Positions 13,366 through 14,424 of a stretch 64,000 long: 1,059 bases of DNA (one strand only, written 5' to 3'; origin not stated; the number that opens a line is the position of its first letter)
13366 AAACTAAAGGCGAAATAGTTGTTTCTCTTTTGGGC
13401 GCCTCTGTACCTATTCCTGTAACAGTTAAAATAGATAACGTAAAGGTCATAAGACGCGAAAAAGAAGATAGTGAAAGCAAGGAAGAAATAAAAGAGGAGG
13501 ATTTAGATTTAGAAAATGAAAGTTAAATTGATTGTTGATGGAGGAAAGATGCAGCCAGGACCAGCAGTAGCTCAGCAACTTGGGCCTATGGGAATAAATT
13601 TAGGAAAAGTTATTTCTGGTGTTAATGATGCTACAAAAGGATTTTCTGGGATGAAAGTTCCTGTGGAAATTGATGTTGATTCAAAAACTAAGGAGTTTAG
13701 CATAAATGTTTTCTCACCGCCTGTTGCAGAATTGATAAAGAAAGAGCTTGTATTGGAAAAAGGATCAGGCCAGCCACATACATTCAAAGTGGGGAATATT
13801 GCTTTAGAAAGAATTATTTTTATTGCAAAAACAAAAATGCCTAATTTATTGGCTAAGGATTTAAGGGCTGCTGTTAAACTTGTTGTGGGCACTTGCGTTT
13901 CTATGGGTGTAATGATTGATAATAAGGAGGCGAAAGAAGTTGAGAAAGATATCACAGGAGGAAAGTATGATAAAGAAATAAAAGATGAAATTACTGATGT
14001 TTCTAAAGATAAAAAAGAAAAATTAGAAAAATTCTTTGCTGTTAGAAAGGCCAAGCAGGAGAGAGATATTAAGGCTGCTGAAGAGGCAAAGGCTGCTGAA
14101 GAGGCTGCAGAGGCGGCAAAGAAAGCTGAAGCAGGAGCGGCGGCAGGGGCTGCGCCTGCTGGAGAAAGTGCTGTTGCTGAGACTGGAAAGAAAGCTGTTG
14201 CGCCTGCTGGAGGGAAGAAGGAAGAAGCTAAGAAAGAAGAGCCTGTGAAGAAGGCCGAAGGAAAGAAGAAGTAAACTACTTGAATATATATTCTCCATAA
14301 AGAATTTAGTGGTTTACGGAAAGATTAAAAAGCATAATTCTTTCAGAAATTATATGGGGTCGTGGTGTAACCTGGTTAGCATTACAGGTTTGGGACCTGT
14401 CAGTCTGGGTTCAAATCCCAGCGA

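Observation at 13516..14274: L11 carries an ~85-residue Ala/Lys/Glu-rich C-terminal tail, and the expected L1-L10-L12 stalk genes do not follow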

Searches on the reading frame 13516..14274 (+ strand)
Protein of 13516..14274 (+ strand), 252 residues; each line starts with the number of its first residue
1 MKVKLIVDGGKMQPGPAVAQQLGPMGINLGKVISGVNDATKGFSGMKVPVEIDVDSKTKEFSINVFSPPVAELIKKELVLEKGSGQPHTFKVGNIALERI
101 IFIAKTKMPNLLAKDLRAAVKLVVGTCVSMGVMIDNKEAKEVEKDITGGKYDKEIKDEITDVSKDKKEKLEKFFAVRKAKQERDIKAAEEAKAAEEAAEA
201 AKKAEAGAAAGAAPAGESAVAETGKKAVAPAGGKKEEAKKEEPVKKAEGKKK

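Call 4: search_protein_families(library=pfam, proteins=[window:13516-14274:+], max_evalue=0.01)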
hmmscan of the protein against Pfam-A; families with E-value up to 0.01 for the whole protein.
window:13516-14274:+ (252 aa): 2 families
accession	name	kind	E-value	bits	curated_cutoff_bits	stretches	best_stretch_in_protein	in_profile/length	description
PF00298.24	Ribosomal_L11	-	1.4e-20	73.9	21.4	1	67-134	2-69/69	Ribosomal protein L11, RNA binding domain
PF03946.19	Ribosomal_L11_N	-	6.2e-17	61.6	32.9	1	3-61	1-58/58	Ribosomal protein L11, N-terminal domain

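Call 6: find_homologous_proteins(query=window:13516-14271:+, max_evalue=0.00001)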
Query window:13516-14271:+ (252 aa): 2009 proteins with E <= 0.00001 among 8000 candidates; the best 120 are listed.
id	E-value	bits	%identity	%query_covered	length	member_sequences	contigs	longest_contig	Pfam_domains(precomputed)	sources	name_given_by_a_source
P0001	2.1e-108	379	84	73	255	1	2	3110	PF03946.20,PF00298.25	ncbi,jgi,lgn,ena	-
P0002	1.1e-102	361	78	73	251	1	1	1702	PF03946.20,PF00298.25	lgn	-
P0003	3.8e-102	359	81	73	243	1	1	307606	PF03946.20,PF00298.25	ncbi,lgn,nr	ncbi:MAG: 50S ribosomal protein L11 [Nanoarchaeota archaeon]|nr:50S ribosomal protein L11 [Nanoarcha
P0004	5.3e-102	358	81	73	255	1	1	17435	PF03946.20,PF00298.25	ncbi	-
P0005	1.1e-100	354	71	95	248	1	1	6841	PF03946.20,PF00298.25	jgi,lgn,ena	-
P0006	4.4e-100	352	79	73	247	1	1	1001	PF03946.20,PF00298.25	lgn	-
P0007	4.9e-100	352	79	72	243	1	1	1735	PF03946.20,PF00298.25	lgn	-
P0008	5.2e-100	352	78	73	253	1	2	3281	PF03946.20,PF00298.25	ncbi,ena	-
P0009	8.0e-100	351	79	74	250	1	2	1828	PF03946.20,PF00298.25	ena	-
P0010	1.0e-99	351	70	100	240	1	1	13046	PF03946.20,PF00298.25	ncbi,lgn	-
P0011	1.1e-99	351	73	92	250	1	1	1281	PF03946.20,PF00298.25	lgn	-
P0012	4.0e-99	349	78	74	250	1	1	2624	PF03946.20,PF00298.25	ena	-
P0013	5.2e-99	349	80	73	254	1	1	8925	PF03946.20,PF00298.25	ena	-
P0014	8.2e-99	348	78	73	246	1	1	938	PF03946.20,PF00298.25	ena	-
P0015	1.3e-98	347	78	73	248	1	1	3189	PF03946.20,PF00298.25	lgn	-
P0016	1.9e-98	347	78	72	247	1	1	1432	PF03946.20,PF00298.25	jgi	jgi:large subunit ribosomal protein L11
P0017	4.1e-98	346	78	72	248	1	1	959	PF03946.20,PF00298.25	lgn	-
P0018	8.7e-98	345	72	100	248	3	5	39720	PF03946.20,PF00298.25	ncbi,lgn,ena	ncbi:MAG: 50S ribosomal protein L11 [Nanoarchaeota archaeon]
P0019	5.6e-97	342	78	72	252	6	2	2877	PF03946.20,PF00298.25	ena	-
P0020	1.1e-96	341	71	100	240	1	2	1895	PF03946.20,PF00298.25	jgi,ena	-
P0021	1.6e-96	341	78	73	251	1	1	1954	PF03946.20,PF00298.25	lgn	-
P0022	9.2e-96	338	78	72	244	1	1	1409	PF03946.20,PF00298.25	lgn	-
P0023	3.2e-95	336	79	72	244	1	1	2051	PF03946.20,PF00298.25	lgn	-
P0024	4.6e-95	336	77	73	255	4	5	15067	PF03946.20,PF00298.25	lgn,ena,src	-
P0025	4.9e-95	336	76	73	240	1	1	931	PF03946.20,PF00298.25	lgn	-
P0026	5.4e-95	336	72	83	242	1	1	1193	PF03946.20,PF00298.25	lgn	-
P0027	8.9e-95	335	75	73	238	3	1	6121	PF03946.20,PF00298.25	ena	-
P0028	9.1e-95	335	78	73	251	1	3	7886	PF03946.20,PF00298.25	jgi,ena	-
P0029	9.2e-95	335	78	73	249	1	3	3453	PF03946.20,PF00298.25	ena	-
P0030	4.9e-94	332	76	73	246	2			PF03946.20,PF00298.25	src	-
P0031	5.2e-94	332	74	73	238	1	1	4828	PF03946.20,PF00298.25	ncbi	-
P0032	9.5e-94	332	78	73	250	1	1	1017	PF03946.20,PF00298.25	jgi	-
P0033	2.3e-93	330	77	73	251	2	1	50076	PF03946.20,PF00298.25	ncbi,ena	-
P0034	1.7e-92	327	76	73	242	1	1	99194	PF03946.20,PF00298.25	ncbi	-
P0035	2.2e-92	327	75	74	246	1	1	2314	PF03946.20,PF00298.25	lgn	-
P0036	3.8e-92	326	75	72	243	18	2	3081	PF03946.20,PF00298.25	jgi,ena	-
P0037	1.0e-91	325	77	72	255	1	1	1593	PF03946.20,PF00298.25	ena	-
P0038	3.7e-91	323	74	72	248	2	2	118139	PF03946.20,PF00298.25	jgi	jgi:large subunit ribosomal protein L11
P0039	1.0e-90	322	77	73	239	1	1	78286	PF03946.20,PF00298.25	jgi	jgi:large subunit ribosomal protein L11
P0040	1.0e-90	322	76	72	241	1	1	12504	PF03946.20,PF00298.25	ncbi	-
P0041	2.0e-90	321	74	70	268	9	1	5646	PF03946.20,PF00298.25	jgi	-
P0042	2.8e-90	320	75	72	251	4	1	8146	PF03946.20,PF00298.25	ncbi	-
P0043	4.2e-90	320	77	73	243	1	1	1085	PF03946.20,PF00298.25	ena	-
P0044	4.8e-90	319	74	72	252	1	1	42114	PF03946.20,PF00298.25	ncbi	-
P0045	5.4e-90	319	74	72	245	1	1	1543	PF03946.20,PF00298.25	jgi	jgi:large subunit ribosomal protein L11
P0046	1.2e-89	318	75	72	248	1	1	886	PF03946.20,PF00298.25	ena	-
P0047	1.5e-89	318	74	75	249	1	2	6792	PF03946.20,PF00298.25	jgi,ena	-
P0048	1.5e-89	318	74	73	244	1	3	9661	PF03946.20,PF00298.25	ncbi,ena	-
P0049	2.2e-89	317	75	72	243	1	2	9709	PF03946.20,PF00298.25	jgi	jgi:large subunit ribosomal protein L11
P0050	2.5e-89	317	75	70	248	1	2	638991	PF03946.20,PF00298.25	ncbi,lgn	-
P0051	3.1e-89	317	75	72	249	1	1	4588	PF03946.20,PF00298.25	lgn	-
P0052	3.3e-89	317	75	72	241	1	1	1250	PF03946.20,PF00298.25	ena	-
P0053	3.9e-89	316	73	72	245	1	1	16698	PF03946.20,PF00298.25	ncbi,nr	ncbi:50S ribosomal protein L11 [Candidatus Pacearchaeota archaeon]|nr:50S ribosomal protein L11 [Can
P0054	6.4e-89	316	73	70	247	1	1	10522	PF03946.20,PF00298.25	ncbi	ncbi:MAG: 50S ribosomal protein L11 [Candidatus Pacearchaeota archaeon]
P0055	6.6e-89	316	76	72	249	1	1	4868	PF03946.20,PF00298.25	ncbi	-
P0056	7.1e-89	316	77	73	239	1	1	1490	PF03946.20,PF00298.25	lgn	-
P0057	7.2e-89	316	70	75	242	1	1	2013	PF03946.20,PF00298.25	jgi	-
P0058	7.6e-89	315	72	72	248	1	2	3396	PF03946.20,PF00298.25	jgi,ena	jgi:large subunit ribosomal protein L11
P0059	9.3e-89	315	73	72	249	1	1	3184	PF03946.20,PF00298.25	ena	-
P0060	1.1e-88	315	70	91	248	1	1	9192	PF03946.20,PF00298.25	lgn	-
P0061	1.5e-88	315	71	72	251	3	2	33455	PF03946.20,PF00298.25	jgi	jgi:large subunit ribosomal protein L11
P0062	1.6e-88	314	76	72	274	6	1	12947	PF03946.20,PF00298.25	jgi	jgi:large subunit ribosomal protein L11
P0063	1.6e-88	314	73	73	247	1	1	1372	PF03946.20,PF00298.25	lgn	-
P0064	2.0e-88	314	72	73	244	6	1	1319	PF03946.20,PF00298.25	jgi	-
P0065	3.8e-88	313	74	72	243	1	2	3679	PF03946.20,PF00298.25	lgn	-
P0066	3.9e-88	313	77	70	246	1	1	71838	PF03946.20,PF00298.25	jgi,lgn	-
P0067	6.5e-88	312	75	70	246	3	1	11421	PF03946.20,PF00298.25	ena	-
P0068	8.1e-88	312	75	72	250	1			PF03946.20,PF00298.25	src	-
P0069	8.9e-88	312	72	72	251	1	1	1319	PF03946.20,PF00298.25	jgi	jgi:large subunit ribosomal protein L11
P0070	9.3e-88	312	71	74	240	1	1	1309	PF03946.20,PF00298.25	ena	-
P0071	1.0e-87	312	74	72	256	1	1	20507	PF03946.20,PF00298.25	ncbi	-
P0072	1.0e-87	312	78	73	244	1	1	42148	PF03946.20,PF00298.25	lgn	-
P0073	1.2e-87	312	74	72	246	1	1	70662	PF03946.20,PF00298.25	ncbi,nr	ncbi:50S ribosomal protein L11 [Candidatus Pacearchaeota archaeon]|nr:50S ribosomal protein L11 [Can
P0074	1.3e-87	311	73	72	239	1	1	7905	PF03946.20,PF00298.25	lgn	-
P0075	1.4e-87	311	75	70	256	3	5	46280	PF03946.20,PF00298.25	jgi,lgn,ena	jgi:large subunit ribosomal protein L11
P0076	1.5e-87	311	71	74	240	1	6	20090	PF03946.20,PF00298.25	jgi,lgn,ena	jgi:large subunit ribosomal protein L11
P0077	2.0e-87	311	72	71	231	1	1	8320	PF03946.20,PF00298.25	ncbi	-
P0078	2.2e-87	311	73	73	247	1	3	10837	PF03946.20,PF00298.25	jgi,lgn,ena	-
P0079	4.2e-87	310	74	74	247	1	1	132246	PF03946.20,PF00298.25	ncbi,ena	-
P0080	4.9e-87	310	75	72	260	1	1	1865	PF03946.20,PF00298.25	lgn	-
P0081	5.4e-87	309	71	74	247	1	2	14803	PF03946.20,PF00298.25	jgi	-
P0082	7.5e-87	309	74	69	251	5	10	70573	PF03946.20,PF00298.25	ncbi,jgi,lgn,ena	-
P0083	8.8e-87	309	73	69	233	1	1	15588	PF03946.20,PF00298.25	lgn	-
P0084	1.1e-86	308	74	70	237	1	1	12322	PF03946.20,PF00298.25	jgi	jgi:large subunit ribosomal protein L11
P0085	1.1e-86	308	73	73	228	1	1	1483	PF03946.20,PF00298.25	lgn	-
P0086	1.2e-86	308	76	73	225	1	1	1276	PF03946.20,PF00298.25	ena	-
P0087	1.2e-86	308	74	72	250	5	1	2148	PF03946.20,PF00298.25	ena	-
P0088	1.3e-86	308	76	70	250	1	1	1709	PF03946.20,PF00298.25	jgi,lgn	-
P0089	1.3e-86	308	71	73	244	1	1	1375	PF03946.20,PF00298.25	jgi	jgi:large subunit ribosomal protein L11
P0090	1.4e-86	308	73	73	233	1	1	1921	PF03946.20,PF00298.25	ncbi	-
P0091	1.4e-86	308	66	95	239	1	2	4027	PF03946.20,PF00298.25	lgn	-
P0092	1.9e-86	308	71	74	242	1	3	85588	PF03946.20,PF00298.25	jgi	jgi:large subunit ribosomal protein L11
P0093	2.1e-86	307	73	70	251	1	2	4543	PF03946.20,PF00298.25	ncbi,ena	-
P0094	2.4e-86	307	70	72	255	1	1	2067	PF03946.20,PF00298.25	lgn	-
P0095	2.7e-86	307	76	72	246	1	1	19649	PF03946.20,PF00298.25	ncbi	-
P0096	3.1e-86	307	73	73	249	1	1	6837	PF03946.20,PF00298.25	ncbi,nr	ncbi:MAG: 50S ribosomal protein L11 [archaeon]|nr:50S ribosomal protein L11 [archaeon]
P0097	3.5e-86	307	72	72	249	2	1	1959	PF03946.20,PF00298.25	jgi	-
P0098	3.5e-86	307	77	69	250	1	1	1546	PF03946.20,PF00298.25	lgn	-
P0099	5.9e-86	306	74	70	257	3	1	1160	PF03946.20,PF00298.25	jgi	-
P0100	6.0e-86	306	73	72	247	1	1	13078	PF03946.20,PF00298.25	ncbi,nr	ncbi:MAG: 50S ribosomal protein L11 [archaeon]|nr:50S ribosomal protein L11 [archaeon]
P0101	7.5e-86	306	74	69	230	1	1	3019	PF03946.20,PF00298.25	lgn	-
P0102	8.9e-86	305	75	73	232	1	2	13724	PF03946.20,PF00298.25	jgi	jgi:large subunit ribosomal protein L11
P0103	9.0e-86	305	72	73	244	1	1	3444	PF03946.20,PF00298.25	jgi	jgi:large subunit ribosomal protein L11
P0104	1.0e-85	305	71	72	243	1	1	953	PF03946.20,PF00298.25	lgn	-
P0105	1.0e-85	305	72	70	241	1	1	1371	PF03946.20,PF00298.25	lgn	-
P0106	1.0e-85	305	73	72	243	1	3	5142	PF03946.20,PF00298.25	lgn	-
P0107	1.0e-85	305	71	72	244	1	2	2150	PF03946.20,PF00298.25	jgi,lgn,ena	-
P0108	1.5e-85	305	71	73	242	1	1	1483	PF03946.20,PF00298.25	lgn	-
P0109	1.6e-85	305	75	73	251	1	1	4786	PF03946.20,PF00298.25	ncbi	-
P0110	1.6e-85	305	72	73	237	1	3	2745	PF03946.20,PF00298.25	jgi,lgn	jgi:large subunit ribosomal protein L11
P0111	1.7e-85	305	74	72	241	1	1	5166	PF03946.20,PF00298.25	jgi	-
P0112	2.0e-85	304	72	72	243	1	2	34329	PF03946.20,PF00298.25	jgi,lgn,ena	-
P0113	2.7e-85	304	71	72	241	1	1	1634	PF03946.20,PF00298.25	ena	-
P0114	3.6e-85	303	70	73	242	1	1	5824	PF03946.20,PF00298.25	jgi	-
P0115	3.6e-85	303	70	73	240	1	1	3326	PF03946.20,PF00298.25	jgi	-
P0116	5.2e-85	303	74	72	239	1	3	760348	PF03946.20,PF00298.25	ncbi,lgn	-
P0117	5.5e-85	303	73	70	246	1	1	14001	PF03946.20,PF00298.25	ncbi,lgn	-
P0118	5.8e-85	303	71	69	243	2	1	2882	PF03946.20,PF00298.25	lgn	-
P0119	9.2e-85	302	72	72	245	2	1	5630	PF03946.20,PF00298.25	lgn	-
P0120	9.3e-85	302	71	72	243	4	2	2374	PF03946.20,PF00298.25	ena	-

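Call 8: find_encoding_contigs(protein=window:13516-14271:+, flank=10000, max_places=4)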
Protein window:13516-14271:+ (252 aa): 1 contig read that carries it; 1 place shown.
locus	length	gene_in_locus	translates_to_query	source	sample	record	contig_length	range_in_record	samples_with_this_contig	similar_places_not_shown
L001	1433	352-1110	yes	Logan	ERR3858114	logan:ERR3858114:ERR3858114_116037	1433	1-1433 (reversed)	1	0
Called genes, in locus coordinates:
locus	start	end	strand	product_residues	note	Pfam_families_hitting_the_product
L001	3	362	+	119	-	?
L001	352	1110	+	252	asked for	-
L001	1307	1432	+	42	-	?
